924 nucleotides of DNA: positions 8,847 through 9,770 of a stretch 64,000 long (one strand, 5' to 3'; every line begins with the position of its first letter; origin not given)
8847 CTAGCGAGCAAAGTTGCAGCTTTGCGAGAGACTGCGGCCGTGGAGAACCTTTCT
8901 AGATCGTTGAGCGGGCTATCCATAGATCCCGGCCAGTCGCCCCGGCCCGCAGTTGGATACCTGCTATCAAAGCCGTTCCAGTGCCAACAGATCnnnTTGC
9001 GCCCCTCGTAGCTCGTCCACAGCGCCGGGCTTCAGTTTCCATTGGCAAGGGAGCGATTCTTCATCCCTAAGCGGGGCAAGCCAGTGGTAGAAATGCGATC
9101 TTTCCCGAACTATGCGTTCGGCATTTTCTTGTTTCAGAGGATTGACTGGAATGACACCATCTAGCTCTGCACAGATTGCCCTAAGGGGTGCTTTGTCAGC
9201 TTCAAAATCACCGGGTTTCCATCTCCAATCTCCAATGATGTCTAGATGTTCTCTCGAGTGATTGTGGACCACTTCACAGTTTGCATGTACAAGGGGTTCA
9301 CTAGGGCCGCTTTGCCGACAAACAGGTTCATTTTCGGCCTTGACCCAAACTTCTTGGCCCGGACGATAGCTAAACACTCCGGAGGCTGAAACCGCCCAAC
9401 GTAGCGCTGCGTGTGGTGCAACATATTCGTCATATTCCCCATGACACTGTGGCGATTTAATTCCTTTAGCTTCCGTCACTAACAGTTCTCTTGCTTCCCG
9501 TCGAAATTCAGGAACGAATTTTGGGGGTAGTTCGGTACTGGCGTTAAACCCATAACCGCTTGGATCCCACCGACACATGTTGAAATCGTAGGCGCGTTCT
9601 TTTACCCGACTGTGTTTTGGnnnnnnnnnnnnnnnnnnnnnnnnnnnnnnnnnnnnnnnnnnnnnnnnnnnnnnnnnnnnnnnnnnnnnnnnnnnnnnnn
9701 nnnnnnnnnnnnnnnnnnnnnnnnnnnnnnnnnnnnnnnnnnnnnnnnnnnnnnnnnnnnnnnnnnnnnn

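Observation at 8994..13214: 1406-aa five-LamG-repeat surface protein whose unrecognisable Cys-rich C-terminal domain has a sharply different base composition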

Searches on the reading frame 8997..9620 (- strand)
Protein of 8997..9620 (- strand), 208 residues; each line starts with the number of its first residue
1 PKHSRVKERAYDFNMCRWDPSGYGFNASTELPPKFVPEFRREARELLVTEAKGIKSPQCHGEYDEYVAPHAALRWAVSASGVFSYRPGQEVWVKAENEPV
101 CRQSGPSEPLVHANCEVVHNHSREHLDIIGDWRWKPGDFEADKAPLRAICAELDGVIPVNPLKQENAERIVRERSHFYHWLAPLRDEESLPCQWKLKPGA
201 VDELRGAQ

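Call 22: search_solved_structures(query=A1, max_evalue=10, show_alignments=2)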
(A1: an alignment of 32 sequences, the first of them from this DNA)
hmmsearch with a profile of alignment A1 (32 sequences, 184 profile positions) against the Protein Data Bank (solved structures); distinct sequences matched with E-value up to 10: 0.

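Call 23: search_protein_families(library=pfam, alignment_id=A1, max_evalue=1)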
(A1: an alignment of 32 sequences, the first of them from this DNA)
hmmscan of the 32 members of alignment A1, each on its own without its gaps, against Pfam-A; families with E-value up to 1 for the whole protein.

A. member 1, seq(208 aa): 1 family
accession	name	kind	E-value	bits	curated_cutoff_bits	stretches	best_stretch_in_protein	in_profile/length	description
PF22142.1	Hao_C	-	0.0098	16.2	27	1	123-140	9-26/47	Hydroxylamine oxidoreductase, C-terminal domain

B. families by the number of members that match (of 32 scanned): 3 families
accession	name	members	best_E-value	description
PF22142.1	Hao_C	1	0.0098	Hydroxylamine oxidoreductase, C-terminal domain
PF03527.20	RHS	1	0.023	RHS protein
PF02830.23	V4R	1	0.039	V4R domain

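Call 24: find_homologous_proteins(query=A1, max_evalue=0.001)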
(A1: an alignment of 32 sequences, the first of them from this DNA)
Query A1 (32 sequences) (208 aa, profile of the alignment): 2 proteins with E <= 0.001 among 4557 candidates.
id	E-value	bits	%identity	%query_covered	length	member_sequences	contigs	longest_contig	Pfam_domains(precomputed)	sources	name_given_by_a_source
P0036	7.8e-53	197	46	94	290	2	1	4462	-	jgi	jgi:hypothetical protein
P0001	1.3e-49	186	100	100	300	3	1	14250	-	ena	-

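Call 27: predict_structure(alignment_id=A1)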
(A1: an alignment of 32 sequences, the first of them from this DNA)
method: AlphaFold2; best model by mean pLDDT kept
length: 208 residues; sequences in the alignment: 32
mean_pLDDT: 78.6   pTM: 0.72
mean pLDDT of the five models: 78.6, 78.5, 76.7, 76.1, 75.9
residues with pLDDT >= 90: 101; 70-90: 38; 50-70: 44; < 50: 25
segments of 3 or more residues with pLDDT < 50: 23-29, 45-54
pLDDT, mean of each block of 10 residues (from residue 1): 86 90 49 51 49 55 56 91 97 97 94 92 97 93 89 96 82 91 71 67 53
secondary structure, 60 per line:
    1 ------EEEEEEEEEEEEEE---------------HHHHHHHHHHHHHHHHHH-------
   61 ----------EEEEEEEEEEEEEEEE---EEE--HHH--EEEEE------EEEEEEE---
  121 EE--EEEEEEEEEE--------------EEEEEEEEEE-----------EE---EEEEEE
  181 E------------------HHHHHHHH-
elements in order: E7-20 H36-53 E71-86 E90-92 E100-104 E111-117 E125-134 E149-158 E175-181 H200-207
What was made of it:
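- The low-confidence regions of the model coincide with these loops (call 27).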

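Call 29: fold_search(model_id=the predicted structure, library=pdb)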
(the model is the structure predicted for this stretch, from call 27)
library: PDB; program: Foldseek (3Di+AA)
matches with E <= 10: 127; with E <= 0.001: 0
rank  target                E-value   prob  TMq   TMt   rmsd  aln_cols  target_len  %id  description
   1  3c5p_B                4.2e-01  0.10  0.19  0.21  19.9       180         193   12  Crystal structure of BAS0735, a protein of unknown function from Bacillus anthracis str. Sterne (released 2008-02-19)
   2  8fn6_1                4.4e-01  0.04  0.14  0.10  22.3       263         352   11  Cryo-EM structure of RNase-untreated RESC-A in trypanosomal RNA editing (released 2023-07-19)
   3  3ehc_A                1.2e+00  0.06  0.14  0.20   7.4        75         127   13  Crystal structure of a snoal-like polyketide cyclase (atu3018) from agrobacterium tumefaciens str. c58 at 2.12 A resol (released 2008-09-23)
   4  3ehc_B                1.3e+00  0.06  0.14  0.20   7.3        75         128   13  Crystal structure of a snoal-like polyketide cyclase (atu3018) from agrobacterium tumefaciens str. c58 at 2.12 A resol (released 2008-09-23)
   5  6ke6_AG               1.5e+00  0.05  0.15  0.05  12.7       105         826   10  3.4 angstrom cryo-EM structure of yeast 90S small subunit preribosome (released 2020-08-05)
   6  3ehc_D                1.7e+00  0.04  0.14  0.20   7.4        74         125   14  Crystal structure of a snoal-like polyketide cyclase (atu3018) from agrobacterium tumefaciens str. c58 at 2.12 A resol (released 2008-09-23)
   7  6y6q_A                1.9e+00  0.01  0.07  0.04  26.1       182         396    8  Structure of Andes virus envelope glycoprotein Gc in postfusion conformation (released 2020-10-14)
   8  4wj7_A                2.5e+00  0.04  0.14  0.19  15.5       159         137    9  CCM2 PTB domain in complex with KRIT1 NPxY/F3 (released 2014-12-24)
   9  8p03_E                2.6e+00  0.03  0.16  0.15  19.0       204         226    7  48S late-stage initiation complex with m6A mRNA (released 2024-03-20)
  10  4frz_A                2.8e+00  0.01  0.11  0.08  17.9       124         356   10  Arabidopsis KCBP motor domain dimerized via regulatory domain (released 2013-07-10)
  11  5npy                  3.1e+00  0.02  0.16  0.09  21.5       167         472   12  Crystal structure of Helicobacter pylori flagellar hook protein FlgE2 (released 2017-11-15)
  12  5gmt_A                3.3e+00  0.03  0.15  0.12  12.6       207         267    7  Crystal structure of the marine PL-14 alginate lyase from Aplysia kurodai (released 2017-01-04)
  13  7u23_F                3.3e+00  0.01  0.13  0.05  28.2       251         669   10  Single-chain LCDV-1 viral insulin-like peptide bound to IGF-1R ectodomain, leucine-zippered form (released 2022-11-16)
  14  6wwn_K                3.5e+00  0.03  0.13  0.09  17.2       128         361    9  KIF14[391-748] - ADP-AlFx in complex with a microtubule (released 2021-05-05)
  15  1f9u                  3.5e+00  0.01  0.09  0.07  17.2       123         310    7  CRYSTAL STRUCTURES OF MUTANTS REVEAL A SIGNALLING PATHWAY FOR ACTIVATION OF THE KINESIN MOTOR ATPASE (released 2001-06-13)
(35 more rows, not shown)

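Call 30: find_encoding_contigs(protein=P0036, flank=10000)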
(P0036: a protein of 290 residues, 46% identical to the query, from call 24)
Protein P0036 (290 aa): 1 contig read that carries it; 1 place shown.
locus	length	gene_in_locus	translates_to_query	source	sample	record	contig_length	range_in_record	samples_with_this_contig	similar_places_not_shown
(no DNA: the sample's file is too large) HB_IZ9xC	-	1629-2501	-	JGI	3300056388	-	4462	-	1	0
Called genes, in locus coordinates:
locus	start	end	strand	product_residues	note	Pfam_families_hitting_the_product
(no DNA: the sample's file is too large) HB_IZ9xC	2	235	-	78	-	?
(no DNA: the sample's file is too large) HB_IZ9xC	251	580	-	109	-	-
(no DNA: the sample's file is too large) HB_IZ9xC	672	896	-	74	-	-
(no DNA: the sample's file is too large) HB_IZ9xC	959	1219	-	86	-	-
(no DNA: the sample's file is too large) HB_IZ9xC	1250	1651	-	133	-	-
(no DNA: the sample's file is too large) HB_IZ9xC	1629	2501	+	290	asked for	-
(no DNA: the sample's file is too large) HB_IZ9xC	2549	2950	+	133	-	-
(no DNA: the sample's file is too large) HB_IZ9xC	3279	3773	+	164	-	-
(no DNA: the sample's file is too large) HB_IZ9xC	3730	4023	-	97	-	-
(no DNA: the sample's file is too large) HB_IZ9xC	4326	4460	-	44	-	?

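Call 35: fold_search(model_id=the predicted structure, library=viral)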
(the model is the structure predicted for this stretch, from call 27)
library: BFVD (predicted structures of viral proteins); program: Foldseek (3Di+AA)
matches with E <= 10: 141; with E <= 0.001: 0
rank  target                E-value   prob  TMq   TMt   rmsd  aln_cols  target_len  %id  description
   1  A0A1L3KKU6            3.7e-01  0.06  0.17  0.16  14.7       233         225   10  Uncharacterized protein [Hubei picorna-like virus 81]
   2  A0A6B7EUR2            9.0e-01  0.04  0.11  0.15  20.7       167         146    8  (no name in the UniProt tables at hand)
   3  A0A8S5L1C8            1.1e+00  0.11  0.20  0.28  12.6       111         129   16  Coat protein [ssRNA phage SRR5467091_9]
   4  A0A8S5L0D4            1.1e+00  0.01  0.09  0.05  22.1       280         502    7  Maturation protein [ssRNA phage SRR5467091_10]
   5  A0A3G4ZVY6            1.4e+00  0.01  0.09  0.13  25.4       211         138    7  Uncharacterized protein [Edafosvirus sp.]
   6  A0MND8                1.5e+00  0.10  0.13  0.18  17.0        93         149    9  (no name in the UniProt tables at hand)
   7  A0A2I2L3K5            1.6e+00  0.04  0.15  0.20  16.0       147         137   12  Uncharacterized protein [Orpheovirus IHUMI-LCC2]
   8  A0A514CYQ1            1.7e+00  0.04  0.15  0.19  17.0       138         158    8  Uncharacterized protein (Fragment) [Leviviridae sp.]
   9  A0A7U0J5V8            1.8e+00  0.09  0.21  0.16  13.2       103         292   18  (no name in the UniProt tables at hand)
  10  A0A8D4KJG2            1.8e+00  0.05  0.23  0.22  16.8       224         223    8  (no name in the UniProt tables at hand)
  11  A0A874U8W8            1.8e+00  0.01  0.10  0.14  19.1       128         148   10  (no name in the UniProt tables at hand)
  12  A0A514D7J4            2.0e+00  0.04  0.18  0.20  23.5       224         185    9  Uncharacterized protein (Fragment) [Leviviridae sp.]
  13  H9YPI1                2.1e+00  0.04  0.15  0.24  18.4       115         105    9  (no name in the UniProt tables at hand)
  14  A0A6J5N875            2.1e+00  0.02  0.17  0.09  21.0       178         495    8  Uncharacterized protein [uncultured Caudovirales phage]
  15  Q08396                2.1e+00  0.01  0.08  0.05  25.2       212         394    9  Hemagglutinin (Fragment) [Rubella virus]
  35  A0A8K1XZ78            3.4e+00  0.01  0.10  0.04  20.6       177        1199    8  (no name in the UniProt tables at hand)
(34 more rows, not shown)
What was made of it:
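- On Known carbohydrate-binding, lectin or other described domain (for the C-terminal domain): Foldseek best E was 0.42 (PDB) and 0.37 (BFVD), with TM about 0.2, for a model with pTM 0.72 (calls 27, 29, 35).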

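Call 37: find_related_loci(query=A4, collection=genome_contigs, flank=10000)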
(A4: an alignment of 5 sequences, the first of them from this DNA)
Query A4 (208 aa) in genome_contigs; peptide patterns used: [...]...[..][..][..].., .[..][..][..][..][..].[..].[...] (x = any residue, [..] = any of these).
34 stretches matched a pattern; 1 encode a relative of the query (tblastn E <= 1e-3); 1 distinct loci.
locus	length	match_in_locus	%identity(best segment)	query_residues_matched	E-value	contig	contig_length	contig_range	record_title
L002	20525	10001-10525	40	4-182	8e-40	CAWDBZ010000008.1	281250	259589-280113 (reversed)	MAG: uncultured Actinomycetota bacterium isolate MFD04212.bin.2.3 genome assembly, contig: contig_13942, whole genome sh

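Call 44: find_related_loci(query=A5, collection=metagenome_contigs, flank=6000)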
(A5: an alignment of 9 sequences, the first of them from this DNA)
Query A5 (208 aa) in metagenome_contigs; peptide patterns used: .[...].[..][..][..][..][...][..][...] (x = any residue, [..] = any of these).
34 stretches matched a pattern; 6 encode a relative of the query (tblastn E <= 1e-3); 6 distinct loci.
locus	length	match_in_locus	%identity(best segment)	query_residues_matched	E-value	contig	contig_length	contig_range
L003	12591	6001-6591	45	7-207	9e-50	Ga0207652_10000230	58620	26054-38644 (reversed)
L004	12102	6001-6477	31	1-179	2e-19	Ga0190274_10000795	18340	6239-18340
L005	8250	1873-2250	27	7-158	6e-17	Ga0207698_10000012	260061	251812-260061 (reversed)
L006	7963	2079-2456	27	7-158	6e-17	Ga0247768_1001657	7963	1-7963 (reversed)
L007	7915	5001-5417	37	1-161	8e-17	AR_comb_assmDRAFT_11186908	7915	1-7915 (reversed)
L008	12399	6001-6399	28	56-194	4e-15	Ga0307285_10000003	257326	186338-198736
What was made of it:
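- Tried and rejected: Smaller alignments gave 1 genome locus and 6 metagenome loci (calls 37, 44).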

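Call 54: search_protein_families(library=pfam, proteins=[L003:4819-6585:+], max_evalue=0.001)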
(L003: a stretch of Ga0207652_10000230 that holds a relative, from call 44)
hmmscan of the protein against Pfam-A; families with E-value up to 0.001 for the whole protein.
L003:4819-6585:+ (588 aa): 0 families

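Call 100: search_protein_families(library=pfam, proteins=[L003:2698-3879:+, L003:3536-4381:+, L003:4930-6585:+, L003:769-1446:+, L003:9081-10925:-, L003:10922-12085:-, L003:8266-8808:+, L003:1679-2608:-], max_evalue=0.01)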
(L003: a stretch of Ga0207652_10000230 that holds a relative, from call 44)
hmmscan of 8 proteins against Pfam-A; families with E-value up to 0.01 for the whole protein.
L003:2698-3879:+ (393 aa): 0 families

L003:3536-4381:+ (281 aa): 0 families

L003:4930-6585:+ (551 aa): 0 families

L003:769-1446:+ (225 aa): 0 families

L003:9081-10925:- (614 aa): 7 families
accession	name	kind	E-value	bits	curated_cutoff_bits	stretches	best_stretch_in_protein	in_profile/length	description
PF01935.23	DUF87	-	2.2e-32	113.4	23.2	1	136-431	1-218/220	Helicase HerA, central domain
PF05872.18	HerA_C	-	6.9e-10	38.6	22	1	446-548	252-360/502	Helicase HerA-like C-terminal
PF13401.12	AAA_22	-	7.4e-06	26.7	27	1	160-300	7-60/130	AAA domain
PF10412.15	TrwB_AAD_bind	-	2.3e-05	23.9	20.5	1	154-204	11-57/387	Type IV secretion-system coupling protein DNA-binding domain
PF01580.24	FtsK_SpoIIIE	-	0.0017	18.3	24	0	159-179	40-60/221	FtsK/SpoIIIE family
PF12846.13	AAA_10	-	0.0037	16.8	27.5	0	158-201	21-60/362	AAA-like domain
PF13191.12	AAA_16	-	0.0067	17.4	32.6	0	162-260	28-124/167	AAA ATPase domain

L003:10922-12085:- (387 aa): 1 family
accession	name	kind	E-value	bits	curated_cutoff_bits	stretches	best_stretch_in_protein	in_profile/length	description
PF13289.12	SIR2_2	-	1.3e-18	67.9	24.5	1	158-297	2-111/141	SIR2-like domain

L003:8266-8808:+ (180 aa): 0 families

L003:1679-2608:- (309 aa): 0 families
